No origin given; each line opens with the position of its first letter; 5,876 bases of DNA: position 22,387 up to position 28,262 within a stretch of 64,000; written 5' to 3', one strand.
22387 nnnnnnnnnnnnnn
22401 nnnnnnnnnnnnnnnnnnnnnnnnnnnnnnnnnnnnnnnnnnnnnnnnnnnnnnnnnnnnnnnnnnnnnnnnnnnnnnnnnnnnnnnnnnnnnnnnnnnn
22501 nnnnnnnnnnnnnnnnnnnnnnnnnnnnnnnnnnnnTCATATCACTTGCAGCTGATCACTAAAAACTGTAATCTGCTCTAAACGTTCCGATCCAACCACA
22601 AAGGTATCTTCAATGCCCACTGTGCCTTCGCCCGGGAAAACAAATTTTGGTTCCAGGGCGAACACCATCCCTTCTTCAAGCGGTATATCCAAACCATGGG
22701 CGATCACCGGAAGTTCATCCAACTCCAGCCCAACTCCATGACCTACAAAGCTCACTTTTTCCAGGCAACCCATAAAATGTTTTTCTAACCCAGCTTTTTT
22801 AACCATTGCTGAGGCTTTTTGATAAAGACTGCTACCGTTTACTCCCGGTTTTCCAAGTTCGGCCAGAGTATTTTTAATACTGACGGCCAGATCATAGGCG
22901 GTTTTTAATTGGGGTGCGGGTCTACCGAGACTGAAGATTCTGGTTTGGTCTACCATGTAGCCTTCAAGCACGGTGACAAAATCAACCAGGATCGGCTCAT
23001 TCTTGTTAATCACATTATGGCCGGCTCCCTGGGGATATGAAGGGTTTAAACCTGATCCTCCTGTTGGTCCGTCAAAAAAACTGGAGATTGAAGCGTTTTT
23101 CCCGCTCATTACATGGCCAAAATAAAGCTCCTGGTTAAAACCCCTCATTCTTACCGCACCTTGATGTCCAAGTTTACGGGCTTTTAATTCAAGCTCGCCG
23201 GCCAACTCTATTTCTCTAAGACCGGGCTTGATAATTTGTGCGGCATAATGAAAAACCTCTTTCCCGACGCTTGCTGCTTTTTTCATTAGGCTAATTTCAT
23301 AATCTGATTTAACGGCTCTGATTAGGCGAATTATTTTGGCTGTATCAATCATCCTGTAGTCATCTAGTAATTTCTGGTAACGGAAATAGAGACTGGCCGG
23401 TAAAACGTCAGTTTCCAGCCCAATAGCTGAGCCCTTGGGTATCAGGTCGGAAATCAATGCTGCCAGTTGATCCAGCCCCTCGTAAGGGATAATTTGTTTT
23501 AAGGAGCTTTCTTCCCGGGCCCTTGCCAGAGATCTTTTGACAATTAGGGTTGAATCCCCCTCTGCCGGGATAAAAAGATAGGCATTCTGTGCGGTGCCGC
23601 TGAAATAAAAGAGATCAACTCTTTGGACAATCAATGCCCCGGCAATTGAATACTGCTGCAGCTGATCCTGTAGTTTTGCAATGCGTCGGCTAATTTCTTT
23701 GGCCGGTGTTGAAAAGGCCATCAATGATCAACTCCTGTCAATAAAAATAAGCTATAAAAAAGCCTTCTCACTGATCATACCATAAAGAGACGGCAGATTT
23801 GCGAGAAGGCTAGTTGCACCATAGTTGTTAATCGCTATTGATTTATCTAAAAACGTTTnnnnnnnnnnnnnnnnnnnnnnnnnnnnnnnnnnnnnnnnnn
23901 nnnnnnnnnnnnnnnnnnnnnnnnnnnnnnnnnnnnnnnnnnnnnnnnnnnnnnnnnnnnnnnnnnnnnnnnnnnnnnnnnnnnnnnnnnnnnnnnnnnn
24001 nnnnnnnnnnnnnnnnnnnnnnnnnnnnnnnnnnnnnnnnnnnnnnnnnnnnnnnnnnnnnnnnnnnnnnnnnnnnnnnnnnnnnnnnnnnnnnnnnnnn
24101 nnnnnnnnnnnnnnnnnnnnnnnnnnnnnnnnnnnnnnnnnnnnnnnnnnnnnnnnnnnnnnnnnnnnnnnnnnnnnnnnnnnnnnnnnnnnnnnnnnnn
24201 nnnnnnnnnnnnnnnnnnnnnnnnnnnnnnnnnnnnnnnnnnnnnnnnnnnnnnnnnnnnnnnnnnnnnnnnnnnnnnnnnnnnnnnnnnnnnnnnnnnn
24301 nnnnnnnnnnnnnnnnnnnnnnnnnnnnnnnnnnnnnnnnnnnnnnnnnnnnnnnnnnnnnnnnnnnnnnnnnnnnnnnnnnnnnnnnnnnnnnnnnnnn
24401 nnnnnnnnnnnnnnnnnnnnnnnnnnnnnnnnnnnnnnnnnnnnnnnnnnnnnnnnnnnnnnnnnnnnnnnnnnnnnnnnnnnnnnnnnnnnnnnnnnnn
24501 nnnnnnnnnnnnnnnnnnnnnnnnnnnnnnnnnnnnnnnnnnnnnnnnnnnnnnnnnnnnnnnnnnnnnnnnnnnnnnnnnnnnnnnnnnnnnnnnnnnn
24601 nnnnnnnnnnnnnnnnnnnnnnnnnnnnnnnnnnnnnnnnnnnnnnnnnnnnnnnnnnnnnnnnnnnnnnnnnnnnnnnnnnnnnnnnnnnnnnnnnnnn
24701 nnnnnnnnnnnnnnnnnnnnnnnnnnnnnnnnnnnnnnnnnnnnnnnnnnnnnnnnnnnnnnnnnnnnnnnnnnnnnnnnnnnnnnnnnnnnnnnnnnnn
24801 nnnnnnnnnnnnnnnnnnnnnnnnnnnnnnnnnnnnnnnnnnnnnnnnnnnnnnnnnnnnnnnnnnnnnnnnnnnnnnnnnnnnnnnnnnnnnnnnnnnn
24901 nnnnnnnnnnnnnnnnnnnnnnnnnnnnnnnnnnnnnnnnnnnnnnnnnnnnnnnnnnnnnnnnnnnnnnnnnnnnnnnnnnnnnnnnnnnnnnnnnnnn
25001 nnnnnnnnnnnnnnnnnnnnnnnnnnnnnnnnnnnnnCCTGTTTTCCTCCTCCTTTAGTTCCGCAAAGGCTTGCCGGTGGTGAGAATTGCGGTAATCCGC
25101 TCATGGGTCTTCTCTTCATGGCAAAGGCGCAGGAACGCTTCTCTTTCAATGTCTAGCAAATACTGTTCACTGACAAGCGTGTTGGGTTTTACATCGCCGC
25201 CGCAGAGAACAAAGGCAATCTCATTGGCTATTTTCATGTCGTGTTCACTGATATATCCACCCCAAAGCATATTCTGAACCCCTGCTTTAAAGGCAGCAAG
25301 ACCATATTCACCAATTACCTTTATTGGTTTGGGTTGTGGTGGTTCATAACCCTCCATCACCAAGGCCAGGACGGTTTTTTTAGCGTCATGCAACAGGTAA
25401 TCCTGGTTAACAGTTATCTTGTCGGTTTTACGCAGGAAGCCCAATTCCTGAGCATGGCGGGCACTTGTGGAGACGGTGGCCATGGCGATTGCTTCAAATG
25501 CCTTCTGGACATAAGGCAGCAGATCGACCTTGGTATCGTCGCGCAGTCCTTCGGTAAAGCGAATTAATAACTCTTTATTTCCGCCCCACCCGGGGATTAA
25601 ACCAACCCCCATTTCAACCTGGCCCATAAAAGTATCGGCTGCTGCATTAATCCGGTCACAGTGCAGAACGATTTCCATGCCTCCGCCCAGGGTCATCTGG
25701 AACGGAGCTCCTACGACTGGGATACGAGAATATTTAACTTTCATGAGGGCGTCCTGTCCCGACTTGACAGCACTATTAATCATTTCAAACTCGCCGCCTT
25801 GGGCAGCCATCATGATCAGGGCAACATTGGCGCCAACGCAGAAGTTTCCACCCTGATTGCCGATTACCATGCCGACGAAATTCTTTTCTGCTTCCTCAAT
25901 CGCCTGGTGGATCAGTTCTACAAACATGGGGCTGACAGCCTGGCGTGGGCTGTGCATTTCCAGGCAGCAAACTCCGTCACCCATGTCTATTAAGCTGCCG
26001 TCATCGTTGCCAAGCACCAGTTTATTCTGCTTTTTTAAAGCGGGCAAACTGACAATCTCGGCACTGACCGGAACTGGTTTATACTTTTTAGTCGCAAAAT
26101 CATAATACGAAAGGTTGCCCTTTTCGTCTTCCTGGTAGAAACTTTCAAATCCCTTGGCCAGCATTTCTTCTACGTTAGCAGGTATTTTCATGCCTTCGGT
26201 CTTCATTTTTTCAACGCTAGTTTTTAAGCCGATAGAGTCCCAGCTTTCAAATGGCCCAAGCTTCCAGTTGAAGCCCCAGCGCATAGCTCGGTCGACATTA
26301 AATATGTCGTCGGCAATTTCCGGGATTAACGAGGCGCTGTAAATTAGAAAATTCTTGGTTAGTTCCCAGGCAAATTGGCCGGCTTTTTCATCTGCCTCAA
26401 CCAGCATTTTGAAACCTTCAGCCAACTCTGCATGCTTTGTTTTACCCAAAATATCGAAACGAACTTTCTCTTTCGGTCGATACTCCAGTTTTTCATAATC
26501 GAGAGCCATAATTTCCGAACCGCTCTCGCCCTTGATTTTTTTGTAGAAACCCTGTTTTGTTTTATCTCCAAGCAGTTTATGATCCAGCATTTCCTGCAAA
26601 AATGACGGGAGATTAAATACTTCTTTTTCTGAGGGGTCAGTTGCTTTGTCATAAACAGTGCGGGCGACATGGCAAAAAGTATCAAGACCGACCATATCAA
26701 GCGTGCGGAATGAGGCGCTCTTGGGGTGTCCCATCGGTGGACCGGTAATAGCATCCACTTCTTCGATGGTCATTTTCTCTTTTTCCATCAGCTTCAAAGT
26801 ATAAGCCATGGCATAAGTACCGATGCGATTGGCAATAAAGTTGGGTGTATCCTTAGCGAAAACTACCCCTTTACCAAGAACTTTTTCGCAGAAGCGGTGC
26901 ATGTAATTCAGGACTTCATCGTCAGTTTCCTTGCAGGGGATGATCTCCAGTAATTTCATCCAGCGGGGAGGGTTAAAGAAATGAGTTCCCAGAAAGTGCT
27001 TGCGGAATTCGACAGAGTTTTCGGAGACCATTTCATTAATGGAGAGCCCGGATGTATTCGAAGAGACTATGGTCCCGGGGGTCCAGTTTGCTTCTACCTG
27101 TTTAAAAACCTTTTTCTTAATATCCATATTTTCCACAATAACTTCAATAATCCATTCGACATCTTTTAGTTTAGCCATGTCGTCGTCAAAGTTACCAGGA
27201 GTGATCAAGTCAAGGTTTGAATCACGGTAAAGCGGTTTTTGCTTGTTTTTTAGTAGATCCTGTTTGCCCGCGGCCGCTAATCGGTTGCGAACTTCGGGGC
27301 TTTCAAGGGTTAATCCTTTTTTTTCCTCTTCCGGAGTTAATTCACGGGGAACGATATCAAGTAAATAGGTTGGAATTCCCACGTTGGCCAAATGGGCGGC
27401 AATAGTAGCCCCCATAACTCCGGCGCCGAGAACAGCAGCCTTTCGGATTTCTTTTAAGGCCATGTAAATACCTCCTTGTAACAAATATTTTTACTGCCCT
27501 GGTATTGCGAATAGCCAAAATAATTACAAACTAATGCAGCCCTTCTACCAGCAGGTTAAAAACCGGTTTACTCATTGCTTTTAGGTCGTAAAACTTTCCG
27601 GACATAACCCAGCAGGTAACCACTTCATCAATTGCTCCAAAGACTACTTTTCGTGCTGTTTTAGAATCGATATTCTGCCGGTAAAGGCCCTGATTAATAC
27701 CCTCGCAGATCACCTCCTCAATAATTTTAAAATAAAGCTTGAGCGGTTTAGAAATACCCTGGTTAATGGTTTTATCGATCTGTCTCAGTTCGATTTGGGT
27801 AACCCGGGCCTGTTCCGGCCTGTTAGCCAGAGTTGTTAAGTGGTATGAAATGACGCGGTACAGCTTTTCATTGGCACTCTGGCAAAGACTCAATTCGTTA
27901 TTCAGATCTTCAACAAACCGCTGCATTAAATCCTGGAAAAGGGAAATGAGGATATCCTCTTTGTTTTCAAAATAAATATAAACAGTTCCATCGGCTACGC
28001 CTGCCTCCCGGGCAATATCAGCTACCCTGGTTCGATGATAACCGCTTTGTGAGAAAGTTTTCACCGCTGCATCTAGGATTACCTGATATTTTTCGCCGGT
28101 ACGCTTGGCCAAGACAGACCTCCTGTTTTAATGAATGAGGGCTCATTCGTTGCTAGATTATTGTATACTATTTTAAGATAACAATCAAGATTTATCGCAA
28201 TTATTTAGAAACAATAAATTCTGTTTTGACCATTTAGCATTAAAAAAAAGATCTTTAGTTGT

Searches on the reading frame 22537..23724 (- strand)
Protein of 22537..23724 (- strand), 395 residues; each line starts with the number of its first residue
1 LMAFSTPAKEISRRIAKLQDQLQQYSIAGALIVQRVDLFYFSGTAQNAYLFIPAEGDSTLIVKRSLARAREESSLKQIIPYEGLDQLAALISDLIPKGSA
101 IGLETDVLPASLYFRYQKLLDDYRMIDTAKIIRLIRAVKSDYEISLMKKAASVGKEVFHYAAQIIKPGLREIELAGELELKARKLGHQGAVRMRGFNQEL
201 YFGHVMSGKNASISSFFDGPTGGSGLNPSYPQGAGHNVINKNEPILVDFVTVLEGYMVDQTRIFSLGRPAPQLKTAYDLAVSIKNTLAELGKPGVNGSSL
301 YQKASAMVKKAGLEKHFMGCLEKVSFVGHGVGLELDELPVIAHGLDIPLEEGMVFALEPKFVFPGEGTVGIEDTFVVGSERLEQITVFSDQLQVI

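Call 10: find_related_loci(query=window:22537-23724:-, collection=genome_contigs, flank=6000)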
Query window:22537-23724:- (395 aa) in genome_contigs; peptide patterns used: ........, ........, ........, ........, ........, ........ (x = any residue, [..] = any of these).
170 stretches matched a pattern; 33 encode a relative of the query (tblastn E <= 1e-3); 33 distinct loci.
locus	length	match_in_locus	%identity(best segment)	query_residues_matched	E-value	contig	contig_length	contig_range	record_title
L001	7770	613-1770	68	10-395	8e-179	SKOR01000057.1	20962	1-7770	MAG: Syntrophomonadaceae bacterium isolate CSSed162cmA_337 CSSed16-2cmA-5132, whole genome shotgun sequence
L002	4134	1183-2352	64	6-395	1e-179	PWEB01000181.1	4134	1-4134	MAG: Syntrophomonadaceae bacterium isolate T1Sed10_93 T1-Sed10-C29715, whole genome shotgun sequence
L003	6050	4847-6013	65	7-395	2e-174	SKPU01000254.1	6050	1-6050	MAG: Syntrophomonadaceae bacterium isolate CSSed162cmA_393 CSSed16-2cmA-63127, whole genome shotgun sequence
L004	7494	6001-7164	46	6-392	4e-119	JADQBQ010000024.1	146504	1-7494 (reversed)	MAG: Clostridiales bacterium isolate Soudan_19 NODE_84_length_146504_cov_458.933096, whole genome shotgun sequence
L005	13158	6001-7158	47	6-392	1e-118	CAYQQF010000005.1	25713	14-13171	MAG TPA_asm: uncultured Dethiobacter sp. isolate SRP241326_co3_315 genome assembly, contig: NODE_2688_length_25713_cov_4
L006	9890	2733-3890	46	6-392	7e-114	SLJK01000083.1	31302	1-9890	MAG: Syntrophomonadaceae bacterium isolate CSSed165cm_235 CSSed16-5cm-2215, whole genome shotgun sequence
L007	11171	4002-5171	39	9-395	3e-86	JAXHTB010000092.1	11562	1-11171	MAG: Spirochaetota bacterium isolate MAG13_tar_biofilm MAG13_92, whole genome shotgun sequence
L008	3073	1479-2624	34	7-379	1e-61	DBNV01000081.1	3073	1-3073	MAG TPA_asm: Desulfonatronaceae bacterium UBA663 UBA663_contig_136, whole genome shotgun sequence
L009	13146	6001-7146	34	7-386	5e-60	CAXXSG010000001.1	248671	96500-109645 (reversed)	MAG: Desulfuromonadales bacterium isolate 6016047e-6e17-45bc-a6b3-1d06a646f10b genome assembly, contig: contig_1, whole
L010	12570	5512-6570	29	7-378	1e-33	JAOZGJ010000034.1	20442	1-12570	MAG: Thermoproteota archaeon isolate INS_M22_B125 k127_298284, whole genome shotgun sequence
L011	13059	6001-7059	26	14-395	3e-27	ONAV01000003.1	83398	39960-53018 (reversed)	uncultured Selenomonadales bacterium isolate RUG140 genome assembly, contig: scaffold_172, whole genome shotgun sequence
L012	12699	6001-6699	31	132-395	1e-26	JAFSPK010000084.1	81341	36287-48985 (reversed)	MAG: Acidaminococcaceae bacterium isolate RGIG3353 Goat_Reticulum-6__c292791, whole genome shotgun sequence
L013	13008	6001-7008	27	37-395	2e-25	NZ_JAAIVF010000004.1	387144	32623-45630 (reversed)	Speluncibacter jeojiensis strain D2-41 contig4, whole genome shotgun sequence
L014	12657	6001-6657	28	138-377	1e-14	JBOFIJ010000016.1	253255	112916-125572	MAG: Desulfovibrionaceae bacterium isolate WFFMC_MAG_023 k139_236888_flag=0_multi=10.9984_len=253255, whole genome shotg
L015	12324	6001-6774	24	127-386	1e-10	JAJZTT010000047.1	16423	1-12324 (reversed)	MAG: Proteobacteria bacterium isolate SKS3.bin88 NODE_5542_length_16423_cov_1.637334, whole genome shotgun sequence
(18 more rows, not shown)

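Call 11: search_protein_families(library=pfam, proteins=[window:22537-23724:-])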
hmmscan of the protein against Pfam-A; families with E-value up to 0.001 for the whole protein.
window:22537-23724:- (395 aa): 2 families
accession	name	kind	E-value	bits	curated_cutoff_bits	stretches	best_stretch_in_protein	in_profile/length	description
PF00557.29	Peptidase_M24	-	2.2e-43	148.9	23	1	146-377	2-206/208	Metallopeptidase family M24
PF01321.24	Creatinase_N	-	7.5e-23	81.9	22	1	14-138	1-128/128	Creatinase/Prolidase N-terminal domain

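Call 21: find_related_loci(query=A1, collection=metagenome_contigs, flank=3000)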
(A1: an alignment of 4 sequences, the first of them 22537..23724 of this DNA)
Query A1 (395 aa) in metagenome_contigs; peptide patterns used: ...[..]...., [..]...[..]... (x = any residue, [..] = any of these).
453 stretches matched a pattern; 263 encode a relative of the query (tblastn E <= 1e-3); the best 80 are kept; 80 distinct loci.
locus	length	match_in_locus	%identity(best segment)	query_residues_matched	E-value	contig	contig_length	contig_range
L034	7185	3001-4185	98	1-395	0e+0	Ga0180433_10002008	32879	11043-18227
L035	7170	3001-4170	67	6-395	9e-179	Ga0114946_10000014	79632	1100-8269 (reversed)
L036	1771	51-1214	66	6-393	0e+0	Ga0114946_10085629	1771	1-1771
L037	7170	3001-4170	65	6-395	6e-176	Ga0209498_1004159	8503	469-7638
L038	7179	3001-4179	65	3-395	2e-175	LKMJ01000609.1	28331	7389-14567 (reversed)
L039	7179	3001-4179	65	3-395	2e-175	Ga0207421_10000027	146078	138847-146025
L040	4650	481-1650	65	6-395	2e-177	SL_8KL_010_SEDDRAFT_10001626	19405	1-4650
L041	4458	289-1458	65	6-395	2e-176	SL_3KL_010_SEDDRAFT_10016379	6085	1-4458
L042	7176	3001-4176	66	4-395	2e-174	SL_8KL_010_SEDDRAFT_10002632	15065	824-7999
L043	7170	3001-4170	64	6-395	3e-173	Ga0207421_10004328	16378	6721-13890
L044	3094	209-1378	63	6-395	0e+0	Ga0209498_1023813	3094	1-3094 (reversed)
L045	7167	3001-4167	61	7-395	2e-168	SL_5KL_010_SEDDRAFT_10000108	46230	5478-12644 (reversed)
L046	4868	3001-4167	61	7-395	2e-169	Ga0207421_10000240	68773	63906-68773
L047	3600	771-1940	62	6-395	2e-175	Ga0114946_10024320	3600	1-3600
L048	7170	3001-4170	62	6-395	3e-167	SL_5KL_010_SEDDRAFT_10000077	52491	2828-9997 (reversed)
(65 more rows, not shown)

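Call 45: find_encoding_contigs(protein=window:22537-23724:-, flank=3000, max_places=10)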
Protein window:22537-23724:- (395 aa): no gene with exactly this product is on record in the collection.

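Call 46: find_encoding_contigs(protein=window:22537-23721:-, flank=3000, max_places=10)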
Protein window:22537-23721:- (394 aa): 6 contigs read that carry it; 6 places shown.
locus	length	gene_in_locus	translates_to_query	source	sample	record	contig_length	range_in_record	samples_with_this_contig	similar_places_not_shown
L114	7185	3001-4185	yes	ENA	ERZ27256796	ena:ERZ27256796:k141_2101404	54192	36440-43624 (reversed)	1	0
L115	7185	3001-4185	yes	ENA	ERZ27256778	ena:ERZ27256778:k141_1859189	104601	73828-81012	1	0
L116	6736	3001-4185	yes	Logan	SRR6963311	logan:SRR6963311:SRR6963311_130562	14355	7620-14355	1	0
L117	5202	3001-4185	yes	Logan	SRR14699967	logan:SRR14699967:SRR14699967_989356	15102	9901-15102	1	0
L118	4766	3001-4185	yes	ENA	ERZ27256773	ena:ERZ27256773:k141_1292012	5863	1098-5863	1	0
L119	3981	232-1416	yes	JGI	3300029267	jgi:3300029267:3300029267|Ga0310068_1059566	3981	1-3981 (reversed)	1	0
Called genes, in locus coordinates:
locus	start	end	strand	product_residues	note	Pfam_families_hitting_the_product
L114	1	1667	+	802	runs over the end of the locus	PF02737:3HCDH_N, PF00725:3HCDH, PF00378:ECH_1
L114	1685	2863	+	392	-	PF00108:Thiolase_N, PF02803:Thiolase_C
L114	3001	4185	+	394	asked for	PF01321:Creatinase_N, PF00557:Peptidase_M24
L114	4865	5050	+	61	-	PF00037:Fer4 (faint), PF13459:Fer4_15, PF13370:Fer4_13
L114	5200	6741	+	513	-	PF01225:Mur_ligase, PF08245:Mur_ligase_M, PF02875:Mur_ligase_C (weak)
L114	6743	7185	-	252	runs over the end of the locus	PF18917:LiaI-LiaF-like_TM1, PF22570:LiaF-TM, PF18917:LiaI-LiaF-like_TM1, PF09922:LiaF-like_C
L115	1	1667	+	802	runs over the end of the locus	PF02737:3HCDH_N, PF00725:3HCDH, PF00378:ECH_1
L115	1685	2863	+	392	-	PF00108:Thiolase_N, PF02803:Thiolase_C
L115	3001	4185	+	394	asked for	PF01321:Creatinase_N, PF00557:Peptidase_M24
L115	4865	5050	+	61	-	PF00037:Fer4 (faint), PF13459:Fer4_15, PF13370:Fer4_13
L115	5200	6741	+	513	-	PF01225:Mur_ligase, PF08245:Mur_ligase_M, PF02875:Mur_ligase_C (weak)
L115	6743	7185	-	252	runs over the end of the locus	PF18917:LiaI-LiaF-like_TM1, PF22570:LiaF-TM, PF18917:LiaI-LiaF-like_TM1, PF09922:LiaF-like_C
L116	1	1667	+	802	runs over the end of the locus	PF02737:3HCDH_N, PF00725:3HCDH, PF00378:ECH_1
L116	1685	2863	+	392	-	PF00108:Thiolase_N, PF02803:Thiolase_C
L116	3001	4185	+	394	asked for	PF01321:Creatinase_N, PF00557:Peptidase_M24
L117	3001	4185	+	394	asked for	PF01321:Creatinase_N, PF00557:Peptidase_M24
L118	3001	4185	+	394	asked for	PF01321:Creatinase_N, PF00557:Peptidase_M24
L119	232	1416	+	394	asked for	PF01321:Creatinase_N, PF00557:Peptidase_M24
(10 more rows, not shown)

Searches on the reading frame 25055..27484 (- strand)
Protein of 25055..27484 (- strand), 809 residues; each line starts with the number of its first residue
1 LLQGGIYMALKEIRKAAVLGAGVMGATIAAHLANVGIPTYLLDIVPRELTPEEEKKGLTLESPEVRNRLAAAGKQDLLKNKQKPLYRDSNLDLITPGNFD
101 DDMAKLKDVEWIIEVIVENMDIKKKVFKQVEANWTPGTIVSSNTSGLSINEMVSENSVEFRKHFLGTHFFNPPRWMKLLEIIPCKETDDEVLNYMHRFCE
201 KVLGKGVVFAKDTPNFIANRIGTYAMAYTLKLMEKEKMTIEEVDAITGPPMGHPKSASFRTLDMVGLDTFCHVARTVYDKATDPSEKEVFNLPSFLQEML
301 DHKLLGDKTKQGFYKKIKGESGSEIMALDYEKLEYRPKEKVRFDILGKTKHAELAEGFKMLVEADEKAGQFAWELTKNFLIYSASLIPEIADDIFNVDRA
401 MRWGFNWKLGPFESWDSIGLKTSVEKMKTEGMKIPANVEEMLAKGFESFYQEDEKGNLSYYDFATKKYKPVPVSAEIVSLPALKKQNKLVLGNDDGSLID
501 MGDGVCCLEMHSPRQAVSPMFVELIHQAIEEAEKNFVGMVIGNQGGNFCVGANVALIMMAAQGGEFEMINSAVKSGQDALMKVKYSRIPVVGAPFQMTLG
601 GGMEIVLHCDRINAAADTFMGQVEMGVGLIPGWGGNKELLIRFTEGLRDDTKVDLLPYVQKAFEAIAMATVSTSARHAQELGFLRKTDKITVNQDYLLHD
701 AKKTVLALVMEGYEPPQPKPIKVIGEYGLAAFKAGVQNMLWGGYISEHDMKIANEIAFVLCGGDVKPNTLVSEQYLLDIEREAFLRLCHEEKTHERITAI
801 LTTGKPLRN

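Call 11: search_protein_families(library=pfam, proteins=[window:25055-27484:-])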
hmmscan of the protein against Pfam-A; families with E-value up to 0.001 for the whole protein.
window:25055-27484:- (809 aa): 4 families
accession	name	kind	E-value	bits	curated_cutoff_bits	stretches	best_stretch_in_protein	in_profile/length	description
PF02737.24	3HCDH_N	-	3.5e-43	148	22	1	15-212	1-179/180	3-hydroxyacyl-CoA dehydrogenase, NAD binding domain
PF00725.27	3HCDH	-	1.9e-20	73.6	22.1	1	216-315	2-96/97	3-hydroxyacyl-CoA dehydrogenase, C-terminal domain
PF00378.25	ECH_1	-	7.7e-11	42.2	27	1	503-637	4-138/251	Enoyl-CoA hydratase/isomerase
PF16113.10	ECH_2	-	0.00032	20.8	27.2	1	516-636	14-136/335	Enoyl-CoA hydratase/isomerase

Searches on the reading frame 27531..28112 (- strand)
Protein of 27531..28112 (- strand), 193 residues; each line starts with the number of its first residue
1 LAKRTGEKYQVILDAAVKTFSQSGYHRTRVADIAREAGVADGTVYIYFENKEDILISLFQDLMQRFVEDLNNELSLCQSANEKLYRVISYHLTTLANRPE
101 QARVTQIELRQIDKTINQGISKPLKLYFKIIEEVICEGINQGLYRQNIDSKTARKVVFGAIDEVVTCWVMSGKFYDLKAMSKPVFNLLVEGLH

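Call 11: search_protein_families(library=pfam, proteins=[window:27531-28112:-])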
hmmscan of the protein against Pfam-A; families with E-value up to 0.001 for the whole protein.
window:27531-28112:- (193 aa): 5 families
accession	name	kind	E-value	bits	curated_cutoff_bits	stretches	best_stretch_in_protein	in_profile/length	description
PF08359.16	TetR_C_4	-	1.1e-40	139.3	21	1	59-191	1-133/133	YsiA-like protein, C-terminal region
PF00440.29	TetR_N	-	1.1e-17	63.9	24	1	12-56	1-45/47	Bacterial regulatory proteins, tetR family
PF17932.6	TetR_C_24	-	2.2e-09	38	26.4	1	79-166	3-89/114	Tetracyclin repressor-like, C-terminal domain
PF08360.16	TetR_C_5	-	1.9e-05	25.3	21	1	66-182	5-119/131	QacR-like protein, C-terminal region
PF08361.16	TetR_C_2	-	0.00054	20.4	22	1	119-185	45-112/121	MAATS-type transcriptional repressor, C-terminal region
